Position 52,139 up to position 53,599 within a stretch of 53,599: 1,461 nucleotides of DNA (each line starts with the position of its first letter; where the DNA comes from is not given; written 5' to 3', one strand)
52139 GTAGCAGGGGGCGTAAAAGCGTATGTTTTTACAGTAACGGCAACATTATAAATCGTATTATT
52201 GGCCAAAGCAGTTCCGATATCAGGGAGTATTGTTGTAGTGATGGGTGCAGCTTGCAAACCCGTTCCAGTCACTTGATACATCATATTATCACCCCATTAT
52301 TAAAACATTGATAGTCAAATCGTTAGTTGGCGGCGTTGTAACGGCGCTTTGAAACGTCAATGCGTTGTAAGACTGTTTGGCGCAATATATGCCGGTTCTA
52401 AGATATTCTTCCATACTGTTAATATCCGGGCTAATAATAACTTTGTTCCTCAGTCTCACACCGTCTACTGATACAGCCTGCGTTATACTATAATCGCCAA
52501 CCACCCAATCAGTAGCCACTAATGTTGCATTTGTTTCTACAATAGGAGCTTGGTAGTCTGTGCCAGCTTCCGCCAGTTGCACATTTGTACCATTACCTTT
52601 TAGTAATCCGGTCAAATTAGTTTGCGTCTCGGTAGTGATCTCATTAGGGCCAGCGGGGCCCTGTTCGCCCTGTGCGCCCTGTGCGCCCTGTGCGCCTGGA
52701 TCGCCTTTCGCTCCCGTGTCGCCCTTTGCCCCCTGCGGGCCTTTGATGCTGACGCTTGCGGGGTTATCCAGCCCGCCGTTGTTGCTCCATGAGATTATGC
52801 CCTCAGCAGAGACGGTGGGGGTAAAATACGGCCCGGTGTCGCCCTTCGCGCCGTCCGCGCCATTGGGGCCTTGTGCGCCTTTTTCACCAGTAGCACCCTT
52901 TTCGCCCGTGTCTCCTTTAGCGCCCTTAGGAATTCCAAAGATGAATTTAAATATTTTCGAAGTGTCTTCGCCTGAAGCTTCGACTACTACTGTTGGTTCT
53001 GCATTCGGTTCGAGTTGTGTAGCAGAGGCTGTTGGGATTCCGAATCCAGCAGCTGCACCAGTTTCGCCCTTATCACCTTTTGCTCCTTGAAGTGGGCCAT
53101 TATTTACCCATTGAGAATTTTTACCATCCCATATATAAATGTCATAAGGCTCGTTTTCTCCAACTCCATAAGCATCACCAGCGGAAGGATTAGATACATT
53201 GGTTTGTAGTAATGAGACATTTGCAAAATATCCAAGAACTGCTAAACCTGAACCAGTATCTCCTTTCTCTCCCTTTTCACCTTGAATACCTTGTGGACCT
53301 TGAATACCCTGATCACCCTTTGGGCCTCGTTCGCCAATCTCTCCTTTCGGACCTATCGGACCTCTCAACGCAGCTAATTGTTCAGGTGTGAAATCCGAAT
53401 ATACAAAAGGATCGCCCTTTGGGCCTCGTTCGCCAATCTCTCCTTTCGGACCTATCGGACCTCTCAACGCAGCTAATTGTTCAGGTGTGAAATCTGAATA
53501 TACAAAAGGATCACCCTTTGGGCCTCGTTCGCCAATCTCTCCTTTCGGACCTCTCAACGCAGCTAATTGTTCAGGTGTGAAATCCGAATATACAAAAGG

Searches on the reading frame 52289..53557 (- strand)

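Call 9: search_protein_families(library=pfam, proteins=[window:52289-53557:-], max_evalue=0.01)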
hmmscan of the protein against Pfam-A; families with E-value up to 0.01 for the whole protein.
window:52289-53557:- (422 aa): 1 family
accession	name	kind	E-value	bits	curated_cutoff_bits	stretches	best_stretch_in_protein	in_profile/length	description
PF01391.23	Collagen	-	2.5e-19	69.2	27.2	3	273-304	4-35/60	Collagen triple helix repeat (20 copies)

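Call 10: search_protein_families(library=phrogs, proteins=[window:52289-53557:-], max_evalue=0.01)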
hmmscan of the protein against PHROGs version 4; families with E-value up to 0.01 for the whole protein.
window:52289-53557:- (422 aa): 56 families (the best 25 are shown)
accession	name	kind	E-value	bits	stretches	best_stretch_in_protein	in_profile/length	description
phrog_819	-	tail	2.8e-38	132.7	2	2-168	480-640/1024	tail protein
phrog_5073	-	tail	4.5e-30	106.1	2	2-189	260-382/519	tail fiber protein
phrog_32779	-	unknown function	2.5e-25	90.1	1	2-254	287-544/555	-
phrog_3904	-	tail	5.6e-25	88.8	1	63-169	765-871/1086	tail fiber protein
phrog_6320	-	tail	2.5e-23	83.8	3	210-305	129-208/745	tail fiber protein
phrog_366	-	tail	4.8e-23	83.3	3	66-329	175-388/474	tail fiber protein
phrog_10972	-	tail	5.3e-21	76.5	3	269-364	153-247/343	tail fiber protein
phrog_32409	-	tail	1.8e-18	67.3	3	2-39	226-263/884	tail fiber protein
phrog_1658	-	unknown function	2.9e-17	64.2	3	64-102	53-91/239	-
phrog_8745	-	tail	2.7e-16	59.1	2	65-177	1412-1470/1803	tail fiber protein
phrog_18350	-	tail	7.3e-15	56.3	2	211-313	98-200/253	tail fiber protein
phrog_38806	-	unknown function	8e-15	55.9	2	2-101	69-153/285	-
phrog_15437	-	tail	1.8e-13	51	3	28-90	272-341/656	tail fiber protein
phrog_13892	-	tail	7.6e-13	49.3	1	64-135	37-107/676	minor tail protein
phrog_5132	-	unknown function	1.7e-12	47.9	2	43-76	78-111/411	-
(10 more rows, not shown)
